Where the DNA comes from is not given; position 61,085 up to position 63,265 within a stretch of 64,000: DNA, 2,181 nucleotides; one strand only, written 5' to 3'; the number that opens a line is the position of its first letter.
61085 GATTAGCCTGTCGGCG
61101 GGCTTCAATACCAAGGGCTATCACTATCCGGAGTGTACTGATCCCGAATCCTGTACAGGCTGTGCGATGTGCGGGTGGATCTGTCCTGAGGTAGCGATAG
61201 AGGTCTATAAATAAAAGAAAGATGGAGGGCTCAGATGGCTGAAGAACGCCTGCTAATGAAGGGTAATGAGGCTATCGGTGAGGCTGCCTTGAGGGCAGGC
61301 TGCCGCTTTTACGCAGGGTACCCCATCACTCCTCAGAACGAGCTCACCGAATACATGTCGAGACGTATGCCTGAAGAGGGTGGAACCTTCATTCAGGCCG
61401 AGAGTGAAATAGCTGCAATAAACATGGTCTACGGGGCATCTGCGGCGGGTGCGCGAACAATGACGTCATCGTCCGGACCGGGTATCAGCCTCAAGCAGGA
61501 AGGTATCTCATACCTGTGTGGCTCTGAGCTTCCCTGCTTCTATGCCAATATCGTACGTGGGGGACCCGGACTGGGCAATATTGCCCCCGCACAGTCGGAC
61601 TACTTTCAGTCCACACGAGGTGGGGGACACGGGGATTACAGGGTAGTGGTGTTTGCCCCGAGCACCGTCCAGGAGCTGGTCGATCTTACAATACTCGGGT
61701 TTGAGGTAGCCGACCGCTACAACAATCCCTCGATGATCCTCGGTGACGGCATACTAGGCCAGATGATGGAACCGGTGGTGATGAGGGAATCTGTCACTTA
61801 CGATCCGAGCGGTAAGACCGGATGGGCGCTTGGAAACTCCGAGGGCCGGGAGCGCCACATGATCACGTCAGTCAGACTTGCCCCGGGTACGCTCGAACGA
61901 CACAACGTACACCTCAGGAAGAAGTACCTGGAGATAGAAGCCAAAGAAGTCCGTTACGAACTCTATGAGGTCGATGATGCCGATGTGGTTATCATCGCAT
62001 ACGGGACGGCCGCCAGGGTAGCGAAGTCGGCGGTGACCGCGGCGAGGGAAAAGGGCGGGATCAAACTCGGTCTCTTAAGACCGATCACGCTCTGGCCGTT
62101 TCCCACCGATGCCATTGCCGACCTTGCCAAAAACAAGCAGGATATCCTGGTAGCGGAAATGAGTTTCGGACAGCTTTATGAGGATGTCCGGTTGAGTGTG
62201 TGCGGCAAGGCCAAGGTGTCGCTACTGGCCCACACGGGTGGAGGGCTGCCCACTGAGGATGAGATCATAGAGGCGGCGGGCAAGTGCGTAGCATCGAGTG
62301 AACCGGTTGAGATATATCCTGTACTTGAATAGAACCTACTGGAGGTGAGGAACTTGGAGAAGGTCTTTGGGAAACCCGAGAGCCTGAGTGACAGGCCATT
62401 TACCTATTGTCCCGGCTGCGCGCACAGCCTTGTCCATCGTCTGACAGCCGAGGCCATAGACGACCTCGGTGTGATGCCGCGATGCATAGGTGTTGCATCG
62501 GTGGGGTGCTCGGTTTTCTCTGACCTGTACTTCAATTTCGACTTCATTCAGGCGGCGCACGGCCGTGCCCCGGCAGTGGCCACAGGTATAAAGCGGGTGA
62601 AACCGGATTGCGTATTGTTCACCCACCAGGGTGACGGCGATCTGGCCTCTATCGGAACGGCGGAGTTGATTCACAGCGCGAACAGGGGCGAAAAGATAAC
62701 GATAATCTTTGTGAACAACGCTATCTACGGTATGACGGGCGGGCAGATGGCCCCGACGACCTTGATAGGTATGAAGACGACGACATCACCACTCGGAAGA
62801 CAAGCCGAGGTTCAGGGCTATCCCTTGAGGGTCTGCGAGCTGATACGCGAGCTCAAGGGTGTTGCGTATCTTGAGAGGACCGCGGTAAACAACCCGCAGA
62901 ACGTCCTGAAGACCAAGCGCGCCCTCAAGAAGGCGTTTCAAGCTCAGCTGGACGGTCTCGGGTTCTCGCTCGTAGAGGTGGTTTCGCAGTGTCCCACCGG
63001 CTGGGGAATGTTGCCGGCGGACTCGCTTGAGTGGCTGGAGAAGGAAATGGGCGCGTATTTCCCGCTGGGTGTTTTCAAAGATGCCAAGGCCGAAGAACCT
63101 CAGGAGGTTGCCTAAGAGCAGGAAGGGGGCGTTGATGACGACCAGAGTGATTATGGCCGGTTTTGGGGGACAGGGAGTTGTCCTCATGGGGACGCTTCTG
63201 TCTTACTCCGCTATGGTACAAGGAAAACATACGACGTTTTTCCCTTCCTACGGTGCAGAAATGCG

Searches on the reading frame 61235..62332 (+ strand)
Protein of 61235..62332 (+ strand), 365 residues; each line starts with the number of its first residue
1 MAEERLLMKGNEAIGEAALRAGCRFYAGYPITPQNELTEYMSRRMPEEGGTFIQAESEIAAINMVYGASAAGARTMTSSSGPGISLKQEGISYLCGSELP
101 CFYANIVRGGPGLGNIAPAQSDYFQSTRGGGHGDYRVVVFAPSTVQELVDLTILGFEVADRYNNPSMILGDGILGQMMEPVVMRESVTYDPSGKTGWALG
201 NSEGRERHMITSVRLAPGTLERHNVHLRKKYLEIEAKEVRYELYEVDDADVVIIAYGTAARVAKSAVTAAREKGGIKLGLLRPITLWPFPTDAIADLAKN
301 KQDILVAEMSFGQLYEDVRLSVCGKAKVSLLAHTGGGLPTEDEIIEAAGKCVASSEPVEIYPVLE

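Call 18: search_protein_families(library=pfam, proteins=[window:61235-62332:+], max_evalue=0.001)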
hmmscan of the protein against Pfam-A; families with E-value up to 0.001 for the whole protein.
window:61235-62332:+ (365 aa): 3 families
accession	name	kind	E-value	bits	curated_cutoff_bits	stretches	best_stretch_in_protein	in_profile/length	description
PF01855.24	POR_N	-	4.3e-48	164.5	27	1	16-187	1-171/231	Pyruvate flavodoxin/ferredoxin oxidoreductase, thiamine diP-bdg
PF17147.9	PFOR_II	-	5.5e-24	84.9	27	1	249-344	1-102/102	Pyruvate:ferredoxin oxidoreductase core domain II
PF02780.25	Transketolase_C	-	3.9e-07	30.5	25.9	1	246-308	7-68/124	Transketolase, C-terminal domain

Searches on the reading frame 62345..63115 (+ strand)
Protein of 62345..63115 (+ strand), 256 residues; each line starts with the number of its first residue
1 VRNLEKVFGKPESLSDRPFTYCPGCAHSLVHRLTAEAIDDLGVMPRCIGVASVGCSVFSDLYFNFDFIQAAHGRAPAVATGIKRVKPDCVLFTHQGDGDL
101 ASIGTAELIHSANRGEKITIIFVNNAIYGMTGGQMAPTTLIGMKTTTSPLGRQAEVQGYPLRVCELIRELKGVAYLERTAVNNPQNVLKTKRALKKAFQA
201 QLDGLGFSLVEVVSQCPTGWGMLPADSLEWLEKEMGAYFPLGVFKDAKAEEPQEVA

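Call 18: search_protein_families(library=pfam, proteins=[window:62345-63115:+], max_evalue=0.001)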
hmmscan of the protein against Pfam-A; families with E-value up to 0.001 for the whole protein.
window:62345-63115:+ (256 aa): 1 family
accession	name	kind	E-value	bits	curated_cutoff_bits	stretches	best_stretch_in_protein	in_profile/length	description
PF02775.26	TPP_enzyme_C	-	1.5e-19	70.7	21.9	1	64-212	23-151/151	Thiamine pyrophosphate enzyme, C-terminal TPP binding domain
